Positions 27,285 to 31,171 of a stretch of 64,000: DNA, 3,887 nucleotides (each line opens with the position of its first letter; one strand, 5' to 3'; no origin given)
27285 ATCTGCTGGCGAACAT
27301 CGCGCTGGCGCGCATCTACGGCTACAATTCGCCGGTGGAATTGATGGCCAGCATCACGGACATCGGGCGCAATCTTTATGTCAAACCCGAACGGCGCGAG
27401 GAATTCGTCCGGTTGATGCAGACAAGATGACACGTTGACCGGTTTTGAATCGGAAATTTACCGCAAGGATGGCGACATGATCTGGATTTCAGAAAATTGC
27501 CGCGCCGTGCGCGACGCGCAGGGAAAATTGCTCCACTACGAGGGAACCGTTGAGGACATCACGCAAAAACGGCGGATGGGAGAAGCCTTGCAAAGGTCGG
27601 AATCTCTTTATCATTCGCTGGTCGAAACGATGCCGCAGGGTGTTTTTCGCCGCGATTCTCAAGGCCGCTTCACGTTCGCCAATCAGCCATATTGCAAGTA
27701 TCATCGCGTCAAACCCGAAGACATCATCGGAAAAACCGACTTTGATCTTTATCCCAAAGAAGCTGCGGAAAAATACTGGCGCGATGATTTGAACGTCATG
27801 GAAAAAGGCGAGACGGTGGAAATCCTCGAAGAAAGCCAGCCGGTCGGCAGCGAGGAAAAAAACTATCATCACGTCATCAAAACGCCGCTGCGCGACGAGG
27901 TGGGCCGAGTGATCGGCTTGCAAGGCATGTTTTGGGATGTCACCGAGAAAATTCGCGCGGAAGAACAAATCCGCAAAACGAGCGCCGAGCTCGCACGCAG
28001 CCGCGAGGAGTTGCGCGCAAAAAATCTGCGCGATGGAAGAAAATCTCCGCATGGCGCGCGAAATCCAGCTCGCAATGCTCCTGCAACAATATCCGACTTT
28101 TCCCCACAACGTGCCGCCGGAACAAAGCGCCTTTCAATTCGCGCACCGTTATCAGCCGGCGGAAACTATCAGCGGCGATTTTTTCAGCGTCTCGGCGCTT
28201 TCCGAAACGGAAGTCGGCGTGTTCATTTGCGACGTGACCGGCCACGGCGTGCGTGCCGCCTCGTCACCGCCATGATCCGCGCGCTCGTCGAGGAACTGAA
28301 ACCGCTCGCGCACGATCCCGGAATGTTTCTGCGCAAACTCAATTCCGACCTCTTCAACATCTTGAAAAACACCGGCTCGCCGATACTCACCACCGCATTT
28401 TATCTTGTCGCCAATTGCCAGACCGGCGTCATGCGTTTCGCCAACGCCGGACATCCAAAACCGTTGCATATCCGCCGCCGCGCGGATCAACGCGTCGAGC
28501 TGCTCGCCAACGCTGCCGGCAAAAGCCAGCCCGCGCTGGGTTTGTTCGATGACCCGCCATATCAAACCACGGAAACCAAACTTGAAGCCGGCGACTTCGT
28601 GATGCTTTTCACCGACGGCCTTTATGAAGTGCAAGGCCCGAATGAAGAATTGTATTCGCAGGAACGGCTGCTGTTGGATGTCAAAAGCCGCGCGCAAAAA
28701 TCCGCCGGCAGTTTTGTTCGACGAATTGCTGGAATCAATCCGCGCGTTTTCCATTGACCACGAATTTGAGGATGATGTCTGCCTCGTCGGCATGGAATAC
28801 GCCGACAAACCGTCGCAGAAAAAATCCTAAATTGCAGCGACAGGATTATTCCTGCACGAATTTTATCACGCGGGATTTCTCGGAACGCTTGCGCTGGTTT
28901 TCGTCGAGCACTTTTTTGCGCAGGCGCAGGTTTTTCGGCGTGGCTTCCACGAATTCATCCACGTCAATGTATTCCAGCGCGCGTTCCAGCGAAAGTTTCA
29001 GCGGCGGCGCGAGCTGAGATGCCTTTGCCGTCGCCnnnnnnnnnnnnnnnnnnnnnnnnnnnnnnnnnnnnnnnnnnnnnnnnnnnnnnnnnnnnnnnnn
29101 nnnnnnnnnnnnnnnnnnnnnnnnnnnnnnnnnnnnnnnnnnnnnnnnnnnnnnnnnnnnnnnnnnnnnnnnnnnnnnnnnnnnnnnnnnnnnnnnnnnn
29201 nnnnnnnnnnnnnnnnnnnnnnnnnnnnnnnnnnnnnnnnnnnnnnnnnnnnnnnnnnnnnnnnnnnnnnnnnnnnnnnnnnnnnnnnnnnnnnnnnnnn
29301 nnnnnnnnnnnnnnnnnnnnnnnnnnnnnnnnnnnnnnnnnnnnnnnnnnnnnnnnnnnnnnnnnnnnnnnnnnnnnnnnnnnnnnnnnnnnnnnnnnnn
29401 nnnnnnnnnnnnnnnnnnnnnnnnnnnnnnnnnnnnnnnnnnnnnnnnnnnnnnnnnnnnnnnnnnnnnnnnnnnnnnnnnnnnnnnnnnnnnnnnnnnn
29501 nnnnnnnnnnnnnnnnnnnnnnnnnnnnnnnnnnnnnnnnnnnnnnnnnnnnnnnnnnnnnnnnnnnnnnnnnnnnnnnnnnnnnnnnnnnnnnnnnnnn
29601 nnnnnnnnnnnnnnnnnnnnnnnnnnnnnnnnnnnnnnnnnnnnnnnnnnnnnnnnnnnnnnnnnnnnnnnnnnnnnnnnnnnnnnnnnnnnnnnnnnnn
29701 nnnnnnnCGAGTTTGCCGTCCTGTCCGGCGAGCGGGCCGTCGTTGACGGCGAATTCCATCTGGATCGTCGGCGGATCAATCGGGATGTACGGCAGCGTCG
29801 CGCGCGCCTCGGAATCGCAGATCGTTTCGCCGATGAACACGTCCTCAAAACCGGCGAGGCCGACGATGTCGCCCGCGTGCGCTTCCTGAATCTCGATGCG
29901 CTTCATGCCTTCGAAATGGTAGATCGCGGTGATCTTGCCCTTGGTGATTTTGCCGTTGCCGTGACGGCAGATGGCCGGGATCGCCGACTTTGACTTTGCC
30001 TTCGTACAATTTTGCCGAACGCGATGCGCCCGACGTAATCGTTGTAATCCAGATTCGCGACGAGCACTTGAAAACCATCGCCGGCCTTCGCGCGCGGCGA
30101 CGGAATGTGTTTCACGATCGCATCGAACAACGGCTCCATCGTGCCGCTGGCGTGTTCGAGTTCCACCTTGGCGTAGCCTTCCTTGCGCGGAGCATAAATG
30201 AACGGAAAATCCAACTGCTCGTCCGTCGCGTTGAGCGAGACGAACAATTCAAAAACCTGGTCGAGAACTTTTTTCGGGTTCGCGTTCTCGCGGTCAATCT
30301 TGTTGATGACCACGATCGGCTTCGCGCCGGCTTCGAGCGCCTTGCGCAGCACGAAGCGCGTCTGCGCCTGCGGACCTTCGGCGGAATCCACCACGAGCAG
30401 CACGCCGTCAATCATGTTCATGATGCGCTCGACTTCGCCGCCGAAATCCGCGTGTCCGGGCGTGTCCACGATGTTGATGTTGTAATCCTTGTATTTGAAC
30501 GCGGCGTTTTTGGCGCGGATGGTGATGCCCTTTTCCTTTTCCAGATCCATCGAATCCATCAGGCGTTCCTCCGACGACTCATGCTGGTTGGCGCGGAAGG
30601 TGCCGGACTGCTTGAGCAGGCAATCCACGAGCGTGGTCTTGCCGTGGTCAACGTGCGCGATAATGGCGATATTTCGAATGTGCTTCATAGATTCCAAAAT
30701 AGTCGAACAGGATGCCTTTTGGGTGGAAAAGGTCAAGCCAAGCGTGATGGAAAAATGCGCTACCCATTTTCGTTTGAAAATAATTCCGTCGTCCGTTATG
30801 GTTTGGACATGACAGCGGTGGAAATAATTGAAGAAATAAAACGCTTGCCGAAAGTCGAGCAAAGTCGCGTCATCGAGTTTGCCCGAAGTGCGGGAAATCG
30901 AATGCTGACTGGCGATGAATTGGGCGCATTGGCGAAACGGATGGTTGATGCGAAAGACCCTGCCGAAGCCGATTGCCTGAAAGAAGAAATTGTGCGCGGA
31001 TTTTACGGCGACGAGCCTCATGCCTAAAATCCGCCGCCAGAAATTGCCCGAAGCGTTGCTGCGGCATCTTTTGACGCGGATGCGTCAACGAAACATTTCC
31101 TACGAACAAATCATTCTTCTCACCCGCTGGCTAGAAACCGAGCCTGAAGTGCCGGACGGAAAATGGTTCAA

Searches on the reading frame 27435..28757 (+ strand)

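Call 68: search_protein_families(library=pfam, proteins=[window:27435-28757:+], max_evalue=0.00001)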
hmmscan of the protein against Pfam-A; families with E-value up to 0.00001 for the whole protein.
window:27435-28757:+ (440 aa): 5 families
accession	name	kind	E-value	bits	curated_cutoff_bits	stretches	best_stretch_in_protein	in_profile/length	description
PF07228.17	SpoIIE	-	5.4e-27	95.4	25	1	276-431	21-168/192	Stage II sporulation protein E (SpoIIE)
PF08448.16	PAS_4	-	3.6e-24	85.6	23.1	1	64-172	2-108/110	PAS fold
PF13426.13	PAS_9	-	1.4e-13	51.4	27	1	68-171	2-103/103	PAS domain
PF00989.32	PAS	-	1e-11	45.2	22.6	1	58-169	2-113/113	PAS fold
PF13188.13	PAS_8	-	8.5e-07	29.1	21.8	1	58-110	2-55/65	PAS domain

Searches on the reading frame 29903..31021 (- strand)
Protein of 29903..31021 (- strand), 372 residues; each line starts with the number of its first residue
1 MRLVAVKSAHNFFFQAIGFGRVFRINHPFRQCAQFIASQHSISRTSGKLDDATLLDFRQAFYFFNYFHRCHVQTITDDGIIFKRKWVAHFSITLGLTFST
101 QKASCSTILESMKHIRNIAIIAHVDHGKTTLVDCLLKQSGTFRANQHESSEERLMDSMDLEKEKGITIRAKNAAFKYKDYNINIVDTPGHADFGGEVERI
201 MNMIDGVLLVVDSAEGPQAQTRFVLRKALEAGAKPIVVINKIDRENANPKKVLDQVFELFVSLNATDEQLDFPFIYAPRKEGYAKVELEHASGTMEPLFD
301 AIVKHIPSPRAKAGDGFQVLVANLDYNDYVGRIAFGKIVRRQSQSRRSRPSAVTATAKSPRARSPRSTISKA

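Call 68: search_protein_families(library=pfam, proteins=[window:29903-31021:-], max_evalue=0.00001)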
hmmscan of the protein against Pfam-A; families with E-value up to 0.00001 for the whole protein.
window:29903-31021:- (372 aa): 2 families
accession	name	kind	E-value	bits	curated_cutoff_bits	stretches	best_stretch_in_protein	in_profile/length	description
PF00009.33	GTP_EFTU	-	8.1e-58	195.5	26.5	1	113-308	1-188/188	Elongation factor Tu GTP binding domain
PF01926.29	MMR_HSR1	-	1.3e-07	32.2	21.9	1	118-241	2-113/113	50S ribosome-binding GTPase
